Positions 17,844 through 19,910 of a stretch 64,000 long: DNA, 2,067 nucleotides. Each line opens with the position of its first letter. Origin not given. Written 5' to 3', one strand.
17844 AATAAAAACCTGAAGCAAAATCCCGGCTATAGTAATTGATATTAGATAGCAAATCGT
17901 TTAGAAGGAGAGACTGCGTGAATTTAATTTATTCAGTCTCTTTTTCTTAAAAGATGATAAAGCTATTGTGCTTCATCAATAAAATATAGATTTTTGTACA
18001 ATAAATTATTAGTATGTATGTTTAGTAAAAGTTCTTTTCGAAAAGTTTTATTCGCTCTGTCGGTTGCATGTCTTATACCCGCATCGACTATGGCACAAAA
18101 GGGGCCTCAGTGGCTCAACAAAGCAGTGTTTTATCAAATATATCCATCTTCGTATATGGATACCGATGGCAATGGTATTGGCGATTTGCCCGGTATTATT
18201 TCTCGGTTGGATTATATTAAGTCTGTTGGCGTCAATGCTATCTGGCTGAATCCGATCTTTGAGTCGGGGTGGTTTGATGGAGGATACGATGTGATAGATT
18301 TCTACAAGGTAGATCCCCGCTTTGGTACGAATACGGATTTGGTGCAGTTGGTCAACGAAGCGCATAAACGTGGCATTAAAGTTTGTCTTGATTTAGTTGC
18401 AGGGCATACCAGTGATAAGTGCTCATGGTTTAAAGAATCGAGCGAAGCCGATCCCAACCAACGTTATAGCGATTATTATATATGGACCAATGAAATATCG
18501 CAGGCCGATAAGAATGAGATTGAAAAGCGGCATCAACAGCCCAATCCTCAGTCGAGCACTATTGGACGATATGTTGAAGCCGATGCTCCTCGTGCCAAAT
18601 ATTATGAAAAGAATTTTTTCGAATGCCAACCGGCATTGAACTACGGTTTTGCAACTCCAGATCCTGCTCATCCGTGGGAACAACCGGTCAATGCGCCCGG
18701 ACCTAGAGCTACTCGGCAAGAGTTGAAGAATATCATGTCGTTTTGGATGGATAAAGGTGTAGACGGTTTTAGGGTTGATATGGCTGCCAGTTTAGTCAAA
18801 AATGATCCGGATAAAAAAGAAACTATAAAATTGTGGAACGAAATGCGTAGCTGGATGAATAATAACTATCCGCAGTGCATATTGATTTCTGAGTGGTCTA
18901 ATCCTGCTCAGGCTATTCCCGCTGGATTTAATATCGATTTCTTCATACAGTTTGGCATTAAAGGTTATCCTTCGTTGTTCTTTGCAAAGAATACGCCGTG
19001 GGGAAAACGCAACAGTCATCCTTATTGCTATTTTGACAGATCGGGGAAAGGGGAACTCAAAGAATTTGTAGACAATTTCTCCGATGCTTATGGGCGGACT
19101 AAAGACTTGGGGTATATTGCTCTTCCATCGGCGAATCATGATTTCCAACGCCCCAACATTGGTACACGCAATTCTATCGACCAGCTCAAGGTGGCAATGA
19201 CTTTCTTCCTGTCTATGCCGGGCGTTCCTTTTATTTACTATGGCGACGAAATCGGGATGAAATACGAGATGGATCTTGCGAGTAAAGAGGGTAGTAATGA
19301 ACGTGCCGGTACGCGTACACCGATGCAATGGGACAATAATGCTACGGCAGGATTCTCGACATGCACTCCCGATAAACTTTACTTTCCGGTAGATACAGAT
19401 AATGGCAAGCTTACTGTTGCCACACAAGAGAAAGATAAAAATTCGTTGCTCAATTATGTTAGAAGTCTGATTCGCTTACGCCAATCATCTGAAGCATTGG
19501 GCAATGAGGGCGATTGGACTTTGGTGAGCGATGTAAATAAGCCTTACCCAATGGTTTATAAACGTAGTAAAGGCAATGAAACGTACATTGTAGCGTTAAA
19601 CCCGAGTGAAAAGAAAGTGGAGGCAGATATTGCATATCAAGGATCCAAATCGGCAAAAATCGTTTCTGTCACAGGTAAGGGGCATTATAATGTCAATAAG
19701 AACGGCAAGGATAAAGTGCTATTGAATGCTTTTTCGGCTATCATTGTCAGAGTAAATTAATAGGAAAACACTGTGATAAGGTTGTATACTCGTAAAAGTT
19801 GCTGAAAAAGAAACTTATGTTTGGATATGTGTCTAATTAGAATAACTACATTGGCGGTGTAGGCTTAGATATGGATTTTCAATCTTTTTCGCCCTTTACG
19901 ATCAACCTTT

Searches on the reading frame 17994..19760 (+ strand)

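Call 4: search_protein_families(library=pfam, proteins=[window:17994-19760:+])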
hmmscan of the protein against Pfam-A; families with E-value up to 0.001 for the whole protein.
window:17994-19760:+ (588 aa): 4 families
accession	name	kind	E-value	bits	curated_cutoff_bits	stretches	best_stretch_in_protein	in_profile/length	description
PF00128.31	Alpha-amylase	-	2.5e-84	284.5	22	1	48-502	1-443/446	Alpha amylase, catalytic domain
PF18952.6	DUF5696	-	2.4e-05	23.5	25.6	1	91-201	289-398/612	Family of unknown function (DUF5696)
PF14701.12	hDGE_amylase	-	9.9e-05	22.1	27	1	70-159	26-123/439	Glycogen debranching enzyme, glucanotransferase domain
PF16657.11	Malt_amylase_C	-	0.0006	20.3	27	0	506-559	1-51/75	Maltogenic Amylase, C-terminal domain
